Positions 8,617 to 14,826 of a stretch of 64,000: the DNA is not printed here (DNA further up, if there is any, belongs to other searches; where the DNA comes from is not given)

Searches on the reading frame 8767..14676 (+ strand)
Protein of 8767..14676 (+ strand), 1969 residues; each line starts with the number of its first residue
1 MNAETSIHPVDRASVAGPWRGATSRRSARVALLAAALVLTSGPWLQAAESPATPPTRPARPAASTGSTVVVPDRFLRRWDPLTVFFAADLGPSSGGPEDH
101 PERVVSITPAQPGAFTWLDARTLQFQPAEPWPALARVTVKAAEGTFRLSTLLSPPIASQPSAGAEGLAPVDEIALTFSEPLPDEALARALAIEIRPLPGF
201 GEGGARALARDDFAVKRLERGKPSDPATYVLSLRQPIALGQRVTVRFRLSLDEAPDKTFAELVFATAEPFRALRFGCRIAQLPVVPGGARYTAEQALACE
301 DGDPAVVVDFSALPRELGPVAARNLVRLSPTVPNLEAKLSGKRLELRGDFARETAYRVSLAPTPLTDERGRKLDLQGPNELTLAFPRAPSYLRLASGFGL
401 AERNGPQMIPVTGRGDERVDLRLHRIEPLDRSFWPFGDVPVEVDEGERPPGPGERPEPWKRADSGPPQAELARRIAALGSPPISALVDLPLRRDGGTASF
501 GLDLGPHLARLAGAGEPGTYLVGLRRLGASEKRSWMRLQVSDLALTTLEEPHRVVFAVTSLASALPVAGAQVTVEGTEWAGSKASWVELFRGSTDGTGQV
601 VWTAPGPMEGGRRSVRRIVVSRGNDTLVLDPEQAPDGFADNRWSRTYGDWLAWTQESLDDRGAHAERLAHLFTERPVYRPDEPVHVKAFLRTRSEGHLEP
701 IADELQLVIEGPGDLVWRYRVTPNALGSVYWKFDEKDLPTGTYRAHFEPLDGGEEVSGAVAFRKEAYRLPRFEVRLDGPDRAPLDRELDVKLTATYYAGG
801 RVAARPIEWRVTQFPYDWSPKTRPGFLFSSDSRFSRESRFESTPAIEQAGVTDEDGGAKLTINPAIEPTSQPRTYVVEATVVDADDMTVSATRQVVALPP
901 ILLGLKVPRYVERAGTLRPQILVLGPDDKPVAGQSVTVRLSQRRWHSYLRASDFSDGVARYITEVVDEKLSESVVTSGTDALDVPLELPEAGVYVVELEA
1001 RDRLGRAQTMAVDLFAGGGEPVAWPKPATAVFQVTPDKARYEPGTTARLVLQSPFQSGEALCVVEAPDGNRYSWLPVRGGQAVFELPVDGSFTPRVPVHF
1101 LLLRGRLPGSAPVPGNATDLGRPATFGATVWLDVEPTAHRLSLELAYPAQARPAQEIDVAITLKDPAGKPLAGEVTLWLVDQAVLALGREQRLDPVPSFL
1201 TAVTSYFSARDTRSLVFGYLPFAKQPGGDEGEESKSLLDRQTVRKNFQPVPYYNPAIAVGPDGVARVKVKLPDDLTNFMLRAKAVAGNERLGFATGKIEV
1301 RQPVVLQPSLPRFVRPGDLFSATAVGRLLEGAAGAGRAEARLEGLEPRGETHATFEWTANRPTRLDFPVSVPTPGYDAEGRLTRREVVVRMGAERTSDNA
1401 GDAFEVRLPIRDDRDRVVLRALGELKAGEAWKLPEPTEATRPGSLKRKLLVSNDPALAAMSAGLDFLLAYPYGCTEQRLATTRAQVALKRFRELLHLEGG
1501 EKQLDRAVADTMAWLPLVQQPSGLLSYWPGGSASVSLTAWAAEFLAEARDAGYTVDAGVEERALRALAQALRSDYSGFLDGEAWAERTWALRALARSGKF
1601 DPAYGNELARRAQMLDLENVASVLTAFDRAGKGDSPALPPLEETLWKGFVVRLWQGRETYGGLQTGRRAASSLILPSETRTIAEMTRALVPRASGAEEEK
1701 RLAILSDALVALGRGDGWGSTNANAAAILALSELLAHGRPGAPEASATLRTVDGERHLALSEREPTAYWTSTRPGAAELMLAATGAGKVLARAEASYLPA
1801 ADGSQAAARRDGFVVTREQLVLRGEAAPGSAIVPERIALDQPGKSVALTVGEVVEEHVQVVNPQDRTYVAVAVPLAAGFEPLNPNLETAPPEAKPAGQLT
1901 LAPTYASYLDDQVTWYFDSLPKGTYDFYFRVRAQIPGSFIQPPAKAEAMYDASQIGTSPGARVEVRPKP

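Call 10: search_protein_families(library=pfam, proteins=[window:8767-14676:+], max_evalue=0.01)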
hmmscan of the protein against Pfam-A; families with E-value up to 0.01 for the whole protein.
window:8767-14676:+ (1969 aa): 7 families
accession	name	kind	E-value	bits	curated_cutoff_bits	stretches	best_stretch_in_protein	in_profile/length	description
PF17973.7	bMG10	-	3.6e-28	98.8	26.2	1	1812-1951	1-129/131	Bacterial Alpha-2-macroglobulin MG10 domain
PF07703.20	A2M_BRD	-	2.9e-15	57.2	22.7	1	1033-1187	2-140/140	Alpha-2-macroglobulin bait region domain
PF00207.28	A2M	-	4.9e-13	49.2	21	1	1261-1324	12-76/92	Alpha-2-macroglobulin family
PF01835.25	MG2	-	1.2e-11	45.2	32.8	1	669-749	2-83/96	MG2 domain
PF11974.14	bMG3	-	1.3e-05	25.5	34.9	1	540-631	1-85/103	Bacterial alpha-2-macroglobulin MG3 domain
PF17964.7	Big_10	-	0.00063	20.4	22.9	1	105-141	122-158/164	Bacterial Ig domain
PF13205.12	Big_5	-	0.009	17.2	23.6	0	157-191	9-43/105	Bacterial Ig-like domain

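Call 86: search_protein_families(library=ncbifam, proteins=[window:8767-14676:+], max_evalue=0.001)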
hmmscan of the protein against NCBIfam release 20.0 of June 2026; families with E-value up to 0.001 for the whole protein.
window:8767-14676:+ (1969 aa): 0 families
